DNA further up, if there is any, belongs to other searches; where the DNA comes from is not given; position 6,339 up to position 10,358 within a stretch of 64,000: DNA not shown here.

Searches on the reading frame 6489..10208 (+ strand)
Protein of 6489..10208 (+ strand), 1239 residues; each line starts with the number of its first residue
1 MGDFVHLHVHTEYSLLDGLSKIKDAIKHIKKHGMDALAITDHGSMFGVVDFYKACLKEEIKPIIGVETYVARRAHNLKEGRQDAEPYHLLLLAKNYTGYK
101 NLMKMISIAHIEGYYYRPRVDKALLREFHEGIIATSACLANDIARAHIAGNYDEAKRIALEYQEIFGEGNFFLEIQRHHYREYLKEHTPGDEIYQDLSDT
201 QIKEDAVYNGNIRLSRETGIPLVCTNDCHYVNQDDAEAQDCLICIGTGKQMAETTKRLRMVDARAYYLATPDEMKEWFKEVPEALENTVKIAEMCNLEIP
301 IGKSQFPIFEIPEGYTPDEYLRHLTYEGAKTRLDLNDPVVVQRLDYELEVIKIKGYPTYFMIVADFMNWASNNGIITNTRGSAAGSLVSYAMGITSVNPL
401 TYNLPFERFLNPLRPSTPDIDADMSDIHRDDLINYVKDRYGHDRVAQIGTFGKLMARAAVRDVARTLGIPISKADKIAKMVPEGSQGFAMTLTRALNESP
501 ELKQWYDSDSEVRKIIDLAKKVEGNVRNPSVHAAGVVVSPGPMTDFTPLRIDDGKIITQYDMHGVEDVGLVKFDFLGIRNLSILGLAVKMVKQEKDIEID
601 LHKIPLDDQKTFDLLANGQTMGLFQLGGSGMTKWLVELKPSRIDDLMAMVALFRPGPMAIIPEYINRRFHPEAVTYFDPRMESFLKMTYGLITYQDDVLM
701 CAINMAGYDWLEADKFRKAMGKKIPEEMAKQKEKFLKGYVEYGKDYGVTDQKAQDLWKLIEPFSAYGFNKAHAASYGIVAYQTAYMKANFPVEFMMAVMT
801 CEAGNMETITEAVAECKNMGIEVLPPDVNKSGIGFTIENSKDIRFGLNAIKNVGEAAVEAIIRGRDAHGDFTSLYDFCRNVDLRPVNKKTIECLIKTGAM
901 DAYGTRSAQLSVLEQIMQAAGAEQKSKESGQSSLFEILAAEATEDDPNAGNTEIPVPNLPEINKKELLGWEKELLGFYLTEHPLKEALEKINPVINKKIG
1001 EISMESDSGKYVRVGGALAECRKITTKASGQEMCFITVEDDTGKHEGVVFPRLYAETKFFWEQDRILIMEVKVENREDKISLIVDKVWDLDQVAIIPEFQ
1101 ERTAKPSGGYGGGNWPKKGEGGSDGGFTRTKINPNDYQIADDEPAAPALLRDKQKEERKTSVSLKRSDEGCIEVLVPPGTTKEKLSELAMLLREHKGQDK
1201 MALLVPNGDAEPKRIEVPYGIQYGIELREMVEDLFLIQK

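Call 30: search_protein_families(library=ncbifam, proteins=[window:6489-10208:+], max_evalue=0.00001)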
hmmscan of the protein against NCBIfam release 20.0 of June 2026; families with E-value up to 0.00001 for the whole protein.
window:6489-10208:+ (1239 aa): 13 families
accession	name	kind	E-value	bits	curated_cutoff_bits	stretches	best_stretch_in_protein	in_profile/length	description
NF005298.0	PRK06826.1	equivalog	0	1286.1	1260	1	3-1113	4-1074/1151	DNA polymerase III subunit alpha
NF004226.0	PRK05673.1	equivalog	0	1248.2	1002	1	3-1210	5-1112/1146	DNA polymerase III subunit alpha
TIGR00594.1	polc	superfamily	0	1164.9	434.35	1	4-1050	1-1022/1022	DNA polymerase III subunit alpha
NF005617.0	PRK07374.1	equivalog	3.3e-299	995.7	1653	1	4-1096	3-1086/1170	DNA polymerase III subunit alpha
NF005377.0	PRK06920.1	equivalog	1e-274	914.3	1806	1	3-1096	2-1029/1108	DNA polymerase III subunit alpha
NF007079.0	PRK09532.1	equivalog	6.4e-194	646.7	1525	2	189-769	167-777/876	DNA polymerase III subunit alpha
NF005516.0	PRK07135.1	equivalog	1.8e-188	628.9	1084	2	273-1084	183-968/974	DNA polymerase III DnaE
NF004225.0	PRK05672.1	subfamily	1e-179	599.9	939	1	3-1093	5-1035/1047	error-prone DNA polymerase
NF005582.0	PRK07279.1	equivalog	5e-175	584.3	1279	2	221-1087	149-961/1033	DNA polymerase III subunit alpha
NF004550.0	PRK05898.1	equivalog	5.5e-174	580.9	1182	2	225-926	140-833/971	DNA polymerase III subunit alpha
NF005616.0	PRK07373.1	equivalog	7.8e-89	298.2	646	1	765-1096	35-366/449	DNA polymerase III subunit alpha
NF001688.0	PRK00448.1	equivalog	1.1e-62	212.1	873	3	82-401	610-914/1445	PolC-type DNA polymerase III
TIGR01405.1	polC_Gram_pos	equivalog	8.1e-60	202.7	1043.45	2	82-401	376-679/1211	DNA polymerase III subunit alpha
